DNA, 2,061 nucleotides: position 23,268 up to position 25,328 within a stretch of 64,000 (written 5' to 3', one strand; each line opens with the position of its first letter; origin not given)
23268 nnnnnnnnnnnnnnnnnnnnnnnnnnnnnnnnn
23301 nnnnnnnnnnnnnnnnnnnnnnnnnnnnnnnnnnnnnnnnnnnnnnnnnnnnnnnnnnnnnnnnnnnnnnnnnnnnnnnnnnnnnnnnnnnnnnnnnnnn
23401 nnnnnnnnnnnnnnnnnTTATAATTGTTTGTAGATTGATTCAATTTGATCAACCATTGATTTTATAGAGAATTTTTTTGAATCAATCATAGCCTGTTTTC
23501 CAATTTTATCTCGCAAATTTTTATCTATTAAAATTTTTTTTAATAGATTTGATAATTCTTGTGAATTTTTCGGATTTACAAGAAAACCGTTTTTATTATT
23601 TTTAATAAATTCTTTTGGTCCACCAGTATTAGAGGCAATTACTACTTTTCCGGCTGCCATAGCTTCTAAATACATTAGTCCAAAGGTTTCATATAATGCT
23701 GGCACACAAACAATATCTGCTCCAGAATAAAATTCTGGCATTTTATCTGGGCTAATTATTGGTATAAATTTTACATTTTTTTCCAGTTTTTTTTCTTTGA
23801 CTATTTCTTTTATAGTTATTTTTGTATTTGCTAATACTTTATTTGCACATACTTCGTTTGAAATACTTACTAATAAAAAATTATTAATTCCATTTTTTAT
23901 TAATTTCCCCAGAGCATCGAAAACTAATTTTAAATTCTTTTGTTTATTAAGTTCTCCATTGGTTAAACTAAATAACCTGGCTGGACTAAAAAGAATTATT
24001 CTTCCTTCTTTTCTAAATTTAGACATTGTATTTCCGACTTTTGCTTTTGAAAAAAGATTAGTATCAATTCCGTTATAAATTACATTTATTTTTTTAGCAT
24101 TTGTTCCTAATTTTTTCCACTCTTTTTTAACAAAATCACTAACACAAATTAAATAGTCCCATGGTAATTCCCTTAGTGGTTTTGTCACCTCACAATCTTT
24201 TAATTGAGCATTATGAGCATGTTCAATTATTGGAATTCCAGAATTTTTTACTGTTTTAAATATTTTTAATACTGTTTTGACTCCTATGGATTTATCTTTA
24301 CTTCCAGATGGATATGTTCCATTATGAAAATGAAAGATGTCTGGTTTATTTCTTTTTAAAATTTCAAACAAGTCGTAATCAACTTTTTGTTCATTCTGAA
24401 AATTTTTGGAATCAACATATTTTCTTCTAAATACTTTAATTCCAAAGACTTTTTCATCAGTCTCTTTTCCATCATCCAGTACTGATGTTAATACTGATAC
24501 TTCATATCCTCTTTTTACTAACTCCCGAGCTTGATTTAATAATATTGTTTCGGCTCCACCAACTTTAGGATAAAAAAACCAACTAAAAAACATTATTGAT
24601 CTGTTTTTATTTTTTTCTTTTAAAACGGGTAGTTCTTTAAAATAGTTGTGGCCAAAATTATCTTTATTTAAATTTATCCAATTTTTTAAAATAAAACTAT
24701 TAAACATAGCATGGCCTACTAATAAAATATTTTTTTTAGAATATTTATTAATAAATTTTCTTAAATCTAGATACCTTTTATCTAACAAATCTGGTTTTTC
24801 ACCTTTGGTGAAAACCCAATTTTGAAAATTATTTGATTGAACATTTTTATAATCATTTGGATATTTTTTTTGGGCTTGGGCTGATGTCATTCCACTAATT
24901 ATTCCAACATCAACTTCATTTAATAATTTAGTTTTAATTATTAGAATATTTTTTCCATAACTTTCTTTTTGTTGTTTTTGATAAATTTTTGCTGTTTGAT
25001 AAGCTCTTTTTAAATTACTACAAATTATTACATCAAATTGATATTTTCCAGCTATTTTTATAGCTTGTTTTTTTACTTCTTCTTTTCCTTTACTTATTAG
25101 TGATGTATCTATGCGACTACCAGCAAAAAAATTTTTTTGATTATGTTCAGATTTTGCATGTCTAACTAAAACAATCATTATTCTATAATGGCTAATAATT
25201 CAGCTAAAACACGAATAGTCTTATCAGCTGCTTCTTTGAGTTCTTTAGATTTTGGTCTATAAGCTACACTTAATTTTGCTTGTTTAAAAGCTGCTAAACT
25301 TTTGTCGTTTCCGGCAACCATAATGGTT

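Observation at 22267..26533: Glycan or compatible-solute-like cluster with two unusual enzyme-phosphatase fusions (His-phosphatase-GT4 and GT-A-HAD) plus an RfaE-II-like nucleotidyltransferase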

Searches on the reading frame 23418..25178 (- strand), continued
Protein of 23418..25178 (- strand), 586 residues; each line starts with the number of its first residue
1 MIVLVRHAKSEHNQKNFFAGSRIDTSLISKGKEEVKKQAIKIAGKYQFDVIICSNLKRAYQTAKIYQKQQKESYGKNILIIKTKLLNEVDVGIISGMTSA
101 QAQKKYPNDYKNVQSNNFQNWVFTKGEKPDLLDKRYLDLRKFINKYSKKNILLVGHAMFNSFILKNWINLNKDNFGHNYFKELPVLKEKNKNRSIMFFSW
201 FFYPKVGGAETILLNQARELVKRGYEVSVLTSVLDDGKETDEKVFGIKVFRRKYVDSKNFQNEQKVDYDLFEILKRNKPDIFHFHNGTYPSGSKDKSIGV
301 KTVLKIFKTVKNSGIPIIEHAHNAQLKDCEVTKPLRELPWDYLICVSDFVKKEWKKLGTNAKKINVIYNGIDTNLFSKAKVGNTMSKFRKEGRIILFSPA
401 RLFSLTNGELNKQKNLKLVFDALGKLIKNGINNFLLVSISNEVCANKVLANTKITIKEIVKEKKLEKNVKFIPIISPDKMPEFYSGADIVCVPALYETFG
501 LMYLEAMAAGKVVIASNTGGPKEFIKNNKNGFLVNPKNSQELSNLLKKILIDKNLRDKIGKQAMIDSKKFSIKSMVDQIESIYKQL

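Call 76: find_encoding_contigs(protein=P0342, flank=5000, max_places=2)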
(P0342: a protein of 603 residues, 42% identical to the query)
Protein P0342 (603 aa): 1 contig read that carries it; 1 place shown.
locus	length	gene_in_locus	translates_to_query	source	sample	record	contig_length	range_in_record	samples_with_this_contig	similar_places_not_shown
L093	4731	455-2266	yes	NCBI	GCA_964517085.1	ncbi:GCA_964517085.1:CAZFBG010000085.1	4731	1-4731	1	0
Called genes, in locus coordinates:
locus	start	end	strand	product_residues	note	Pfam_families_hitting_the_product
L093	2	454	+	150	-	?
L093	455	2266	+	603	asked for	PF00300:His_Phos_1, PF13439:Glyco_transf_4, PF00534:Glycos_transf_1, PF13692:Glyco_trans_1_4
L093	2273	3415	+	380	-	PF13439:Glyco_transf_4 (faint), PF20706:GT4-conflict (faint), PF00534:Glycos_transf_1, PF13692:Glyco_trans_1_4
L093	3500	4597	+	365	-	PF00483:NTP_transferase, PF12804:NTP_transf_3 (faint), PF22640:ManC_GMP_beta-helix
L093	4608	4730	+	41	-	?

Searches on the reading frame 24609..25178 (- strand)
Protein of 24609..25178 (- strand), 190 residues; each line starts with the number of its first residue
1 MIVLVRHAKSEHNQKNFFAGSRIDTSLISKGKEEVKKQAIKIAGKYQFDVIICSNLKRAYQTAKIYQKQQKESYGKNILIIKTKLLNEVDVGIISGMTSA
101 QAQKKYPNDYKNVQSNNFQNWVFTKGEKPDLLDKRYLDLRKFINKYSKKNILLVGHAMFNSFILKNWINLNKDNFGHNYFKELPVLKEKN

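Call 30: search_solved_structures(query=window:24609-25178:-, max_evalue=0.01, show_alignments=2)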
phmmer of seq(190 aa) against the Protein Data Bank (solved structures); distinct sequences matched with E-value up to 0.01: 49.
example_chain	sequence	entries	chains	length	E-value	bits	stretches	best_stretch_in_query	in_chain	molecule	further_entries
4ij5_A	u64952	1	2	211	3e-11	46.6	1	2-114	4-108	Phosphoserine phosphatase 1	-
4ij6_A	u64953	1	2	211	7.7e-10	42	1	2-114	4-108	Phosphoserine phosphatase 1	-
4emb_A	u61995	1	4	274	2.1e-09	40.6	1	2-113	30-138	2,3-bisphosphoglycerate-dependent phosphoglycerate mutase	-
1qhf_A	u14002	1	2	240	5.1e-09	39.3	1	2-118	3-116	PROTEIN (PHOSPHOGLYCERATE MUTASE)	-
1bq3_D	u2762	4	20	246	5.4e-09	39.2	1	2-118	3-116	PROTEIN (PHOSPHOGLYCERATE MUTASE 1) | PHOSPHOGLYCERATE MUTASE 1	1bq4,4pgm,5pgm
1fzt_A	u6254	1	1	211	1.2e-08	38.1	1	1-111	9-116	PHOSPHOGLYCERATE MUTASE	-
6h26_A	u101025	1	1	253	1.4e-08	37.9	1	2-113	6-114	Phosphoglycerate mutase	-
5um0_A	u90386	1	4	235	1.5e-08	37.8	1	2-116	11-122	2,3-bisphosphoglycerate-dependent phosphoglycerate mutase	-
3lnt_A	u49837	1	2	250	1.8e-08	37.5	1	2-111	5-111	2,3-bisphosphoglycerate-dependent phosphoglycerate mutase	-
3ezn_A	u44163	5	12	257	1.9e-08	37.4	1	2-111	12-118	2,3-bisphosphoglycerate-dependent phosphoglycerate mutase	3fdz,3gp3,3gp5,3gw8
3kkk_A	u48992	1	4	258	6.6e-08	35.7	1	2-113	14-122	Phosphoglycerate mutase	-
1xq9_A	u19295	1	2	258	6.6e-08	35.7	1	2-113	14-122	phosphoglycerate mutase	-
3pgm_A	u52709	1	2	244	9.7e-08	35.2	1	2-118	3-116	Phosphoglycerate mutase 1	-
5vve_A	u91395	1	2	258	4.5e-07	33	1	2-110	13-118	Phosphoglycerate mutase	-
3d8h_A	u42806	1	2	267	5.2e-07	32.8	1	2-118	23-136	Glycolytic phosphoglycerate mutase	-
4pz9_A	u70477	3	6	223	0.0004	23.4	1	2-107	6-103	Glucosyl-3-phosphoglycerate phosphatase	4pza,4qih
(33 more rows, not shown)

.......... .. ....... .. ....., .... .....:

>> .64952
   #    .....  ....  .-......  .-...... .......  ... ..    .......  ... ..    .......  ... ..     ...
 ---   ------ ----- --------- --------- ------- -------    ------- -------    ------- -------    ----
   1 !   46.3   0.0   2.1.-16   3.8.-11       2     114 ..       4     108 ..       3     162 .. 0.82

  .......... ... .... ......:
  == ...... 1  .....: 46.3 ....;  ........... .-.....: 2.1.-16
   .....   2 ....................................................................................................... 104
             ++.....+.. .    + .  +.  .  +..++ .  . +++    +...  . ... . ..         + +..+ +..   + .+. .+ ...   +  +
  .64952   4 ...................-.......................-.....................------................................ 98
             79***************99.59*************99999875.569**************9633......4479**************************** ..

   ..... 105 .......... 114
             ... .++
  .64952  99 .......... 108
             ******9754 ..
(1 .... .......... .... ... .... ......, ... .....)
